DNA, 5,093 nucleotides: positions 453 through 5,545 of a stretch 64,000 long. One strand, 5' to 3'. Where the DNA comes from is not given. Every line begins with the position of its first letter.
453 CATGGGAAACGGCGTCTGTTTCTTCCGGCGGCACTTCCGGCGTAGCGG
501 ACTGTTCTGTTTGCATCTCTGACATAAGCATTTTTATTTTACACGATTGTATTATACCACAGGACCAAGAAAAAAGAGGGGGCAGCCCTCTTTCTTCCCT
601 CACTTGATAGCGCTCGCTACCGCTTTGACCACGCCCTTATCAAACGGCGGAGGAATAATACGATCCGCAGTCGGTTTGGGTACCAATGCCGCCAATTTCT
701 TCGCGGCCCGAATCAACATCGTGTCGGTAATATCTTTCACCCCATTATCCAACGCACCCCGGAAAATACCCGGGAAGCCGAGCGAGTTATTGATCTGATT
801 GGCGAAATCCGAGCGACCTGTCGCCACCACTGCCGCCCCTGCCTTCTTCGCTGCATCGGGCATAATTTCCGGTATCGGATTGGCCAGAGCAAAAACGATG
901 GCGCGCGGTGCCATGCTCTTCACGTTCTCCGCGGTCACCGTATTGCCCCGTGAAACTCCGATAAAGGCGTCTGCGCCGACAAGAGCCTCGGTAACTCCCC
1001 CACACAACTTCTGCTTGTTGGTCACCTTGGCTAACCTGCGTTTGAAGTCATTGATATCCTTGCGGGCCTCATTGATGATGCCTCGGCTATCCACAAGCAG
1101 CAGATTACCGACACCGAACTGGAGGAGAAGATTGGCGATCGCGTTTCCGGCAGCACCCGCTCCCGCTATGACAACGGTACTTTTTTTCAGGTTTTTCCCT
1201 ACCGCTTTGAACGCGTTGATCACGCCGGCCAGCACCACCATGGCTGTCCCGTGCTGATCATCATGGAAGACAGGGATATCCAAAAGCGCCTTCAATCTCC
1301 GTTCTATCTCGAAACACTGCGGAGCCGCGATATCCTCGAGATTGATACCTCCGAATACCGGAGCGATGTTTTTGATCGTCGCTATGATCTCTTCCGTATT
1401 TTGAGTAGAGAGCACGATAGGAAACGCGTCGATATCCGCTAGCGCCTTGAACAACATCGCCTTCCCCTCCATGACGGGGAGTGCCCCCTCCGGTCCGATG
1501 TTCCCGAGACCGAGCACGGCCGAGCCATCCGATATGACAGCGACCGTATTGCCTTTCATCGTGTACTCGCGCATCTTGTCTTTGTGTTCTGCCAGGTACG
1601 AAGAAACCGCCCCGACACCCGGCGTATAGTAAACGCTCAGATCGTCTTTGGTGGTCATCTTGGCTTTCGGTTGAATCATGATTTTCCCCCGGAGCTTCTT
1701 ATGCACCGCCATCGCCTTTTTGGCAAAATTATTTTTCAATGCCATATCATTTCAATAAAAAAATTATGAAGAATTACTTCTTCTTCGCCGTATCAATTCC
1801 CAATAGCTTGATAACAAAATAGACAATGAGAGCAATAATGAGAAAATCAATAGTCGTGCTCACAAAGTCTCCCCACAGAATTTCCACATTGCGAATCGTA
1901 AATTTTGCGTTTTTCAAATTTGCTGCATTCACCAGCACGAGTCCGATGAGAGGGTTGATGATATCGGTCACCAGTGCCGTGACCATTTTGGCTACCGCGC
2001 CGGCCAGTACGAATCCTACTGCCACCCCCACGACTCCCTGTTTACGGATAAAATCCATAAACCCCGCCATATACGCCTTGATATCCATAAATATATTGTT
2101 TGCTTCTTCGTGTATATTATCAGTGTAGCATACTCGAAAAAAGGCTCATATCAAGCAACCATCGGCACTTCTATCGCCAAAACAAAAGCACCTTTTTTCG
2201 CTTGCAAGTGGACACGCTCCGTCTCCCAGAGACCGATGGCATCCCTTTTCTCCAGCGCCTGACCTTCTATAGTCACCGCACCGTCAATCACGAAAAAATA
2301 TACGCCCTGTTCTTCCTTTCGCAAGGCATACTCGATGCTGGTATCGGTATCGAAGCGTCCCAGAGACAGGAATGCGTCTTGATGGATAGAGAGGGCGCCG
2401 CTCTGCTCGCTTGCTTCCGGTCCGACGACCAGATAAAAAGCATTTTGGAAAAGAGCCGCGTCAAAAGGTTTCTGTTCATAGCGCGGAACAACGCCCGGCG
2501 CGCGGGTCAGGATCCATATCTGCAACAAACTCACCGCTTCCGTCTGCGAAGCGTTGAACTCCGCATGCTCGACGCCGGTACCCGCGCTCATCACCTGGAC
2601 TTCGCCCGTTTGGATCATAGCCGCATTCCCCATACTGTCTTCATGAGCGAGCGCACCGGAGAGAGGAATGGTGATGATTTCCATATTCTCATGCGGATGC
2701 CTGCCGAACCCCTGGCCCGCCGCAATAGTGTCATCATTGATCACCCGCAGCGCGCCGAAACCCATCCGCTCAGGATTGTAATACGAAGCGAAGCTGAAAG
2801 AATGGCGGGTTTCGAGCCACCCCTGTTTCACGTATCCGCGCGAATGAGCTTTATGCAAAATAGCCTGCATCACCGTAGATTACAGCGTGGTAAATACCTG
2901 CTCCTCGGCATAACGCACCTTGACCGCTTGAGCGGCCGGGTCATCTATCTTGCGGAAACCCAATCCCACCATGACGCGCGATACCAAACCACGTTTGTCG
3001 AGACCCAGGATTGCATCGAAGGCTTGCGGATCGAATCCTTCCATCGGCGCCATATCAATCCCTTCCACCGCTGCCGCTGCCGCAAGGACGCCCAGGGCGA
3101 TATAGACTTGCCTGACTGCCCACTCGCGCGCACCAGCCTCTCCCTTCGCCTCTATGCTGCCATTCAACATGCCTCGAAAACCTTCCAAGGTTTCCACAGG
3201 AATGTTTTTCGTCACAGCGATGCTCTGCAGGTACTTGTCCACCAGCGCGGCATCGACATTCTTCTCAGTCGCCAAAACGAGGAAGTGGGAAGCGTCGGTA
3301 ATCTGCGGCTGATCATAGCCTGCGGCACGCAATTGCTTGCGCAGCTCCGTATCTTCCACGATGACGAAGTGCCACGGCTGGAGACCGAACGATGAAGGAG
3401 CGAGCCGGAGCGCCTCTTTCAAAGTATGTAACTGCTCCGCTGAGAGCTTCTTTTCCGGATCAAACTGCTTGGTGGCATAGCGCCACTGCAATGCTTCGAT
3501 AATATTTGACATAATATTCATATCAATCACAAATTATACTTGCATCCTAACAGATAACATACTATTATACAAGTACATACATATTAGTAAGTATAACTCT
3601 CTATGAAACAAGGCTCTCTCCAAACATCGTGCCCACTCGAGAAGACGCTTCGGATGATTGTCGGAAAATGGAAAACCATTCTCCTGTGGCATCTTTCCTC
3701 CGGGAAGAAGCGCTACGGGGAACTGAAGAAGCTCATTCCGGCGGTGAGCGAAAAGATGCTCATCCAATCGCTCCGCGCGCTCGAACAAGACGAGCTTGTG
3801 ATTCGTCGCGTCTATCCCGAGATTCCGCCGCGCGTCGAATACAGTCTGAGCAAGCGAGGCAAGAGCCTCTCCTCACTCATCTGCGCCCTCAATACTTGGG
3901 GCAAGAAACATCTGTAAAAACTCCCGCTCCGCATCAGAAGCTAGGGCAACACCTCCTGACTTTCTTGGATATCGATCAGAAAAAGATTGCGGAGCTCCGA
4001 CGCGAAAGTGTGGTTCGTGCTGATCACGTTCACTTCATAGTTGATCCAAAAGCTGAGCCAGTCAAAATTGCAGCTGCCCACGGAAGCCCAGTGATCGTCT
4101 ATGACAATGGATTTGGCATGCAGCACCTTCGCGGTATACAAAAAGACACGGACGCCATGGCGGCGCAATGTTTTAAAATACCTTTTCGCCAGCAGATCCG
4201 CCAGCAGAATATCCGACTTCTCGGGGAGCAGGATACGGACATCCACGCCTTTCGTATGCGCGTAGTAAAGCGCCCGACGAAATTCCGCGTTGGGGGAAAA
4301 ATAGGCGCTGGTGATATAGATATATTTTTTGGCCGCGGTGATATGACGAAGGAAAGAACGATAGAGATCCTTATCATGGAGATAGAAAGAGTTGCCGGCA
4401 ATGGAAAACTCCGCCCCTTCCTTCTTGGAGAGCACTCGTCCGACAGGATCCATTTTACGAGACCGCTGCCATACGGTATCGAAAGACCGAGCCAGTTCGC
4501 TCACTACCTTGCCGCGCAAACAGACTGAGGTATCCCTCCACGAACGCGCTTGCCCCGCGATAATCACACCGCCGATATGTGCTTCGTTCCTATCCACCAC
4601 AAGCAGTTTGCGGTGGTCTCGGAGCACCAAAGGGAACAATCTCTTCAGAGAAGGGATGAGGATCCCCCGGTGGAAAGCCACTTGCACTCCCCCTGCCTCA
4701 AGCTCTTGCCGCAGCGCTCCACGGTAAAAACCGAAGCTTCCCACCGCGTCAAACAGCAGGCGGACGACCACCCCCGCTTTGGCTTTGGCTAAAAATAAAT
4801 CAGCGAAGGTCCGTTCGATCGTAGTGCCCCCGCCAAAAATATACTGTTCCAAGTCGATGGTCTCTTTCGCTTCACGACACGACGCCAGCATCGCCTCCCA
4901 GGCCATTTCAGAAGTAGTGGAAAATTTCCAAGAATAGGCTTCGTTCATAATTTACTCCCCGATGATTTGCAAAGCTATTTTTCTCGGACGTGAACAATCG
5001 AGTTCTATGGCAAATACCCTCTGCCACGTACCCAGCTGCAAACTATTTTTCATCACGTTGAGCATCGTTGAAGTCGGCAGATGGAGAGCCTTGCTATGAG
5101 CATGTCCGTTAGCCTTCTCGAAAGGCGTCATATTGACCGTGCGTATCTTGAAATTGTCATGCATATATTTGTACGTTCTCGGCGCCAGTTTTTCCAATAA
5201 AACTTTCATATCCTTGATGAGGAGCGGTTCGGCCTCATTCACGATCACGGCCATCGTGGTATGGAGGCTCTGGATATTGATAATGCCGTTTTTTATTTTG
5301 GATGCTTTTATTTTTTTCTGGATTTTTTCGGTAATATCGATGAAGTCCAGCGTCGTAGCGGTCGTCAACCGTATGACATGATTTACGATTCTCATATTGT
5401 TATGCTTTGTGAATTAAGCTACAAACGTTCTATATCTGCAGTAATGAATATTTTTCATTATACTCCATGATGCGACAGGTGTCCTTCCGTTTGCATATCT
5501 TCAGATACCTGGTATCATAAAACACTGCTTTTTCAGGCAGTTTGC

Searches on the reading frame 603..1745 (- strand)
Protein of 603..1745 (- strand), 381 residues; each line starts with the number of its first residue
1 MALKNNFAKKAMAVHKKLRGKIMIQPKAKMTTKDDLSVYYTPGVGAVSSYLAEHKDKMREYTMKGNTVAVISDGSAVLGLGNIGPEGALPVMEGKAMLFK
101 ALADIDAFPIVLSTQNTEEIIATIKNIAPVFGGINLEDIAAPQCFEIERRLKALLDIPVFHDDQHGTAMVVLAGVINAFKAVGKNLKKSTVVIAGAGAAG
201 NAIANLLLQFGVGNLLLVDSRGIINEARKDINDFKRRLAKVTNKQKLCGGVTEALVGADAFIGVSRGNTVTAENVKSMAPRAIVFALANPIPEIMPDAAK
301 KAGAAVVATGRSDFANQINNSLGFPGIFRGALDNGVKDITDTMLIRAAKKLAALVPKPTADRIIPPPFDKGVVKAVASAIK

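Call 34: search_protein_families(library=pfam, proteins=[window:603-1745:-], max_evalue=0.001)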
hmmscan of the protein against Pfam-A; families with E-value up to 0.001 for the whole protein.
window:603-1745:- (381 aa): 4 families
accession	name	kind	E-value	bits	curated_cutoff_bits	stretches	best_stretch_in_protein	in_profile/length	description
PF00390.24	malic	-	5.3e-29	101.8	23.1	2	23-118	5-122/182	Malic enzyme, N-terminal domain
PF03949.21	Malic_M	-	3.9e-23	82.5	23.5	1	166-369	3-240/258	Malic enzyme, NAD binding domain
PF00899.27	ThiF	-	2.8e-06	27.1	28.1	1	183-220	15-52/238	ThiF family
PF02826.25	2-Hacid_dh_C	-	0.00038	20.3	25.1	0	179-226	27-73/178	D-isomer specific 2-hydroxyacid dehydrogenase, NAD binding domain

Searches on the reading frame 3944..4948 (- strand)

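Call 34: search_protein_families(library=pfam, proteins=[window:3944-4948:-], max_evalue=0.001)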
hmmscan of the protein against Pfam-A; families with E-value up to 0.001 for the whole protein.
window:3944-4948:- (335 aa): 2 families
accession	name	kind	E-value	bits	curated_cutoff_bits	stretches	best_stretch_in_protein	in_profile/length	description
PF13091.12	PLDc_2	-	6.4e-38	130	27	2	200-323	2-128/132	PLD-like domain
PF00614.28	PLDc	-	8e-09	35.6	21.9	1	275-297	4-26/28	Phospholipase D Active site motif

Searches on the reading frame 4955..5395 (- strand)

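Call 34: search_protein_families(library=pfam, proteins=[window:4955-5395:-], max_evalue=0.001)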
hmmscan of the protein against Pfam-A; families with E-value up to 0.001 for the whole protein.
window:4955-5395:- (147 aa): 1 family
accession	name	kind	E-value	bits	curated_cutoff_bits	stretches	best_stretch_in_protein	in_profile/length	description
PF01894.22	UPF0047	-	1.3e-29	103.2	27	1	20-144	1-117/117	Uncharacterised protein family UPF0047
